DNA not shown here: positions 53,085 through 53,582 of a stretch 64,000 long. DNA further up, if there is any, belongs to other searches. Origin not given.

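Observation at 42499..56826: ECF sigma factor operon dedicated to a five-member family of T9SS type-B/PKD adhesins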

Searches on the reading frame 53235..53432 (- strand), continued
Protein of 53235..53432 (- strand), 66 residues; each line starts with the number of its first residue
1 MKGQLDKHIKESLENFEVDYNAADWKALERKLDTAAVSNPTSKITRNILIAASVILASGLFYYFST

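Call 67: search_protein_families(library=pfam, proteins=[P0130, P0171, P0181, P0214, P0215, P0127, P0162, P0173, P0161, P0149], max_evalue=0.001)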
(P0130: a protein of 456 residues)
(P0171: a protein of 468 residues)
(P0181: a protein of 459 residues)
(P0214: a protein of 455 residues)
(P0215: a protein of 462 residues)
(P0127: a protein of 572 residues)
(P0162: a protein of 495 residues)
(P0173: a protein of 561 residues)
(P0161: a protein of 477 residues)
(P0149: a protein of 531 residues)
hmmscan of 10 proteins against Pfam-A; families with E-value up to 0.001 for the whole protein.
P0130 (456 aa): 0 families

P0171 (468 aa): 0 families

P0181 (459 aa): 0 families

P0214 (455 aa): 1 family
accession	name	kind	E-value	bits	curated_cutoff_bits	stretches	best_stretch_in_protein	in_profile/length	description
PF13568.12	OMP_b-brl_2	-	7.1e-06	26.6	27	1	267-364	33-126/175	Outer membrane protein beta-barrel domain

P0215 (462 aa): 1 family
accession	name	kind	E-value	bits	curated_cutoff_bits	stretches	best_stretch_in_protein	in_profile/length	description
PF24869.1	DUF7734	-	0.00045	20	27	0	49-77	54-82/89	Domain of unknown function (DUF7734)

P0127 (572 aa): 0 families

P0162 (495 aa): 0 families

P0173 (561 aa): 0 families

P0161 (477 aa): 1 family
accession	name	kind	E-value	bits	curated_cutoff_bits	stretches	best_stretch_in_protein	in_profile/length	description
PF13505.12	OMP_b-brl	-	0.00081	20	28.7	0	292-472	26-172/175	Outer membrane protein beta-barrel domain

P0149 (531 aa): 0 families

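Call 68: search_protein_families(library=pfam, proteins=[P0118, P0158, P0187, P0114, P0085, P0121, P0122, P0124, P0125, P0111], max_evalue=0.001)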
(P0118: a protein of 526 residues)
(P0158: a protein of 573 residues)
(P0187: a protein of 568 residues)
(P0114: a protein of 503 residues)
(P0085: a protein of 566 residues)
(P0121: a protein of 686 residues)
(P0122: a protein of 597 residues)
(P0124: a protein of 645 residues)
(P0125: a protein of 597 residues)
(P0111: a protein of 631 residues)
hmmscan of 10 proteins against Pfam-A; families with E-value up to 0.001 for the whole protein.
P0118 (526 aa): 1 family
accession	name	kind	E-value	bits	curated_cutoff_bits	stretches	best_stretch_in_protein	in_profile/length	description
PF13568.12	OMP_b-brl_2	-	4.6e-08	33.8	27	1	315-441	31-142/175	Outer membrane protein beta-barrel domain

P0158 (573 aa): 2 families
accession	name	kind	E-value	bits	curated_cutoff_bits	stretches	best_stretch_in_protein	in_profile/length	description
PF13568.12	OMP_b-brl_2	-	4.9e-07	30.4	27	1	345-525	9-168/175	Outer membrane protein beta-barrel domain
PF13505.12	OMP_b-brl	-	0.0003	21.5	28.7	0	345-395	105-157/175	Outer membrane protein beta-barrel domain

P0187 (568 aa): 1 family
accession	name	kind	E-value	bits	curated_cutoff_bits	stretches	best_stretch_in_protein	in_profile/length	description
PF13568.12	OMP_b-brl_2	-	2.5e-08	34.6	27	1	339-524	7-170/175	Outer membrane protein beta-barrel domain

P0114 (503 aa): 2 families
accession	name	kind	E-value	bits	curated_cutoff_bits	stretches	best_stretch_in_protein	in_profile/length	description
PF13568.12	OMP_b-brl_2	-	1.5e-13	51.7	27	1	303-417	12-127/175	Outer membrane protein beta-barrel domain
PF13505.12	OMP_b-brl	-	7.8e-08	33.1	28.7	1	314-490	28-173/175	Outer membrane protein beta-barrel domain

P0085 (566 aa): 1 family
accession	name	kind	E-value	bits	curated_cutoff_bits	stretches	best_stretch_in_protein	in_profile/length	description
PF13568.12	OMP_b-brl_2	-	1.2e-07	32.4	27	1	362-535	21-170/175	Outer membrane protein beta-barrel domain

P0121 (686 aa): 2 families
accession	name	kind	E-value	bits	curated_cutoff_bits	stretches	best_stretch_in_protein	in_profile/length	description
PF13568.12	OMP_b-brl_2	-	1.8e-09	38.4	27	1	456-649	3-164/175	Outer membrane protein beta-barrel domain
PF08831.15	MHCassoc_trimer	-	0.00042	20.8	25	0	132-157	23-48/69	Class II MHC-associated invariant chain trimerisation domain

P0122 (597 aa): 1 family
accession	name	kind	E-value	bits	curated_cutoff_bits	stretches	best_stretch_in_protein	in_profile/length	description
PF13505.12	OMP_b-brl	-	0.00012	22.7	28.7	0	374-477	27-112/175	Outer membrane protein beta-barrel domain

P0124 (645 aa): 2 families
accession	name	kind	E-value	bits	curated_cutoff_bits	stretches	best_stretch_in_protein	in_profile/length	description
PF13505.12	OMP_b-brl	-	2.2e-08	34.9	28.7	1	442-606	22-149/175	Outer membrane protein beta-barrel domain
PF13568.12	OMP_b-brl_2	-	1.5e-07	32.1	27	1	439-551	8-124/175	Outer membrane protein beta-barrel domain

P0125 (597 aa): 1 family
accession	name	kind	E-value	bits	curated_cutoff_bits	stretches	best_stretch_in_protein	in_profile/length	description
PF13568.12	OMP_b-brl_2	-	2.7e-05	24.8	27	1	397-560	8-163/175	Outer membrane protein beta-barrel domain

P0111 (631 aa): 1 family
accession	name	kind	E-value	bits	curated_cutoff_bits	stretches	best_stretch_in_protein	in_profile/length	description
PF11751.14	PorP_SprF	-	1.9e-19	70.7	22.3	1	347-591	15-248/273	Type IX secretion system membrane protein PorP/SprF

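Call 69: find_encoding_contigs(protein=P0111, flank=8000, max_places=3)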
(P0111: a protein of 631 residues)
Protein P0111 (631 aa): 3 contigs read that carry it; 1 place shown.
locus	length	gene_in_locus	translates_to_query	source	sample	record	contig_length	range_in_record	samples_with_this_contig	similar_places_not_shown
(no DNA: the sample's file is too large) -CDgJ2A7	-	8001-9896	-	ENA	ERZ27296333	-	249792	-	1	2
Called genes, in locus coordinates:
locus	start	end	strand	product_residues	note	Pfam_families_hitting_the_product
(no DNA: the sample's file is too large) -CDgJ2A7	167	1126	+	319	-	PF18962:Por_Secre_tail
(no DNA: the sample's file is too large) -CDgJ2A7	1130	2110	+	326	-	PF06452:CBM9_1, PF16011:CBM9_2 (weak), PF18962:Por_Secre_tail (weak)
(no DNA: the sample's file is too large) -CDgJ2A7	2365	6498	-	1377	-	PF13585:CHU_C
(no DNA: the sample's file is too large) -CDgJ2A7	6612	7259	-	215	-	PF05430:Methyltransf_30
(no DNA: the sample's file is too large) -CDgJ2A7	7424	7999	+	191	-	PF07638:Sigma70_ECF, PF04542:Sigma70_r2, PF04545:Sigma70_r4 (faint), PF08281:Sigma70_r4_2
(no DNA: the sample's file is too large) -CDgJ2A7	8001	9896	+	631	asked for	PF11751:PorP_SprF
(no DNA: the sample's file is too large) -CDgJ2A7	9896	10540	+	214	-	PF13585:CHU_C (weak)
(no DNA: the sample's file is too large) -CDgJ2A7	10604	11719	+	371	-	PF04389:Peptidase_M28 (faint), PF05343:Peptidase_M42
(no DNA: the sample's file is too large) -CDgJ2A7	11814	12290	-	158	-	PF13414:TPR_11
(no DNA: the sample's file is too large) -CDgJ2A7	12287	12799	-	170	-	PF16271:DUF4924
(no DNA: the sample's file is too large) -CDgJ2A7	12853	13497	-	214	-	PF03938:OmpH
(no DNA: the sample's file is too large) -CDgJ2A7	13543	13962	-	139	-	PF09345:SiaC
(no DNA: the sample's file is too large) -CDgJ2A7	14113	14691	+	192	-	PF04336:ACP_PD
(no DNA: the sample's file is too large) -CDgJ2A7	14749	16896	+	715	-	PF05572:Peptidase_M43, PF00801:PKD (weak), PF18911:PKD_4 (weak), PF18962:Por_Secre_tail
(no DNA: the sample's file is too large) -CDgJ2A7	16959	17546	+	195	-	PF00515:TPR_1 (faint), PF07719:TPR_2 (faint), PF13431:TPR_17 (faint), PF13414:TPR_11 (weak)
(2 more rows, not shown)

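Call 82: list_cluster_members(proteins=[P0114, P0130, P0161, P0162, P0171, P0214, P0094, P0137, P0111, P0089])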
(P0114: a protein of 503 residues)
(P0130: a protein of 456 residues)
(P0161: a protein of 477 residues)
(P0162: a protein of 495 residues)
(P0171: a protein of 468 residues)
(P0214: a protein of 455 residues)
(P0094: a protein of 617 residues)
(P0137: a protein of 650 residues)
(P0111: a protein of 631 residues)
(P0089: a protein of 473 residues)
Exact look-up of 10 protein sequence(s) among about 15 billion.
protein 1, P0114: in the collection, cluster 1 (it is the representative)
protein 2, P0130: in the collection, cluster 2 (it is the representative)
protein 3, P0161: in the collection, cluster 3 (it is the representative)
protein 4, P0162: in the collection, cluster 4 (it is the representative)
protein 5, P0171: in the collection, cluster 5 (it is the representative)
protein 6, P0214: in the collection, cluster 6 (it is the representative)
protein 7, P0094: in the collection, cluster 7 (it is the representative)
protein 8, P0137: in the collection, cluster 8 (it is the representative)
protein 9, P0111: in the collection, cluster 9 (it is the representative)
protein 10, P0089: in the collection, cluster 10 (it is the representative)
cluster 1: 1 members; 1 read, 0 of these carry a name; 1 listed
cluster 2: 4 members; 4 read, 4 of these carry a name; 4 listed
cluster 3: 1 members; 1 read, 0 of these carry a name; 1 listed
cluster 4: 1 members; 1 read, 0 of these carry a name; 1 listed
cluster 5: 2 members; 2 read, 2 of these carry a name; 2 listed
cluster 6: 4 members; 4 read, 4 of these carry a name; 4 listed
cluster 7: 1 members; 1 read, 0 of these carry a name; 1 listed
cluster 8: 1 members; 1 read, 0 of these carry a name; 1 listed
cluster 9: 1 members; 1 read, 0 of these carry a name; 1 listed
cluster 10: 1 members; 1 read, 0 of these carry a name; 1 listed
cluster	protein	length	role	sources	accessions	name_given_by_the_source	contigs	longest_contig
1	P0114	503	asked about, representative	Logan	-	-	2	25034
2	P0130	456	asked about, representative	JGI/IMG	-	hypothetical protein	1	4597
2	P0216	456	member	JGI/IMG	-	hypothetical protein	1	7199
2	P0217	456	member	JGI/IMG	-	hypothetical protein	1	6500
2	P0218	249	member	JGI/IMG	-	hypothetical protein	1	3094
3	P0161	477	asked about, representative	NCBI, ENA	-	-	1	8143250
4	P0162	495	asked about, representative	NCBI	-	-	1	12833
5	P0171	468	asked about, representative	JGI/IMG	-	hypothetical protein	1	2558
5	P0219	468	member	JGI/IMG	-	hypothetical protein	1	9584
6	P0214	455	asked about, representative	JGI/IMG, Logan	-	hypothetical protein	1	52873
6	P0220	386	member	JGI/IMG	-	hypothetical protein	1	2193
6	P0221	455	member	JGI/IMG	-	hypothetical protein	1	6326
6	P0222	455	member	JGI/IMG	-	hypothetical protein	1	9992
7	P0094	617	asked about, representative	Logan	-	-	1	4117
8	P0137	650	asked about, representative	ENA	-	-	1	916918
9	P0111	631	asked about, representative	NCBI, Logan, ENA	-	-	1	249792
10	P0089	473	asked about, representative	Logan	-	-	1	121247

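Call 85: search_protein_families(library=ncbifam, proteins=[P0079, P0114, P0161, P0134, P0111, P0137, P0094, P0089, P0070], max_evalue=0.01)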
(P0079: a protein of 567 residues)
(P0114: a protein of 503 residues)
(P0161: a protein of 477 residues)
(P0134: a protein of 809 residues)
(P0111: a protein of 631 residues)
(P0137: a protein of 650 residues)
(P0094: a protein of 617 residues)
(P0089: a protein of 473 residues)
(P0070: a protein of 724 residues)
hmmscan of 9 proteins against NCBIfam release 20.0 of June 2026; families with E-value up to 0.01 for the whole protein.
P0079 (567 aa): 0 families

P0114 (503 aa): 2 families
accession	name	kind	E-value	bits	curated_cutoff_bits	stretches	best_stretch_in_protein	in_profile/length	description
NF049866.1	outer_TDE1717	subfamily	2e-07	31.2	135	1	316-480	40-186/210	TDE1717 family outer membrane beta-barrel protein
NF052311.1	T9SS_PorT_SprT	equivalog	2.8e-07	30.1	125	1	313-428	61-176/239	type IX secretion/gliding motility protein PorT/SprT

P0161 (477 aa): 0 families

P0134 (809 aa): 1 family
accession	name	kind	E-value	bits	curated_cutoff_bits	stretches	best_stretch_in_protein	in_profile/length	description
TIGR01664.1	DNA-3'-Pase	equivalog_domain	0.0087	16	107.65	0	33-77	9-53/167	DNA 3'-phosphatase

P0111 (631 aa): 1 family
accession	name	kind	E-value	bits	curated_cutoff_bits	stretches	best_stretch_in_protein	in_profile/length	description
TIGR03519.1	T9SS_PorP_fam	subfamily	1.3e-20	74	90.55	1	346-592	31-266/292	PorP/SprF family type IX secretion system membrane protein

P0137 (650 aa): 1 family
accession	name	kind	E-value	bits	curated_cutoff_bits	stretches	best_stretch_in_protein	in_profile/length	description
NF052311.1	T9SS_PorT_SprT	equivalog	0.0012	18.2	125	1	428-555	34-164/239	type IX secretion/gliding motility protein PorT/SprT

P0094 (617 aa): 1 family
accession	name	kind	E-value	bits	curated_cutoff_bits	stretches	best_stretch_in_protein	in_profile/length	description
NF052311.1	T9SS_PorT_SprT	equivalog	5.4e-06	25.9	125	1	424-523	61-162/239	type IX secretion/gliding motility protein PorT/SprT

P0089 (473 aa): 0 families

P0070 (724 aa): 0 families

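Call 103: search_solved_structures(query=A3, max_evalue=1)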
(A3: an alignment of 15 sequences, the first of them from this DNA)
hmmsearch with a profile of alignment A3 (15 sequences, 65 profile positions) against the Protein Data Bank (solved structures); distinct sequences matched with E-value up to 1: 4.
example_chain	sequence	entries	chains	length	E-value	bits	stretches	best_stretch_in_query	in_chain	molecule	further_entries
7osv_A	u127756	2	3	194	2.2e-07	34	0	11-34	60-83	DeNovoTIM6-SB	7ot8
6z2i_A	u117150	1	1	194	3.7e-06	30.1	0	18-34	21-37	de novo designed TIM barrel DeNovoTIM6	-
7f84_A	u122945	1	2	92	0.17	15.2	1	15-47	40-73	CRISPR-associated endoribonuclease Cas2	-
9g79_B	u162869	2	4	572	0.41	13.9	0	12-42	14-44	Acetyl-coenzyme A synthetase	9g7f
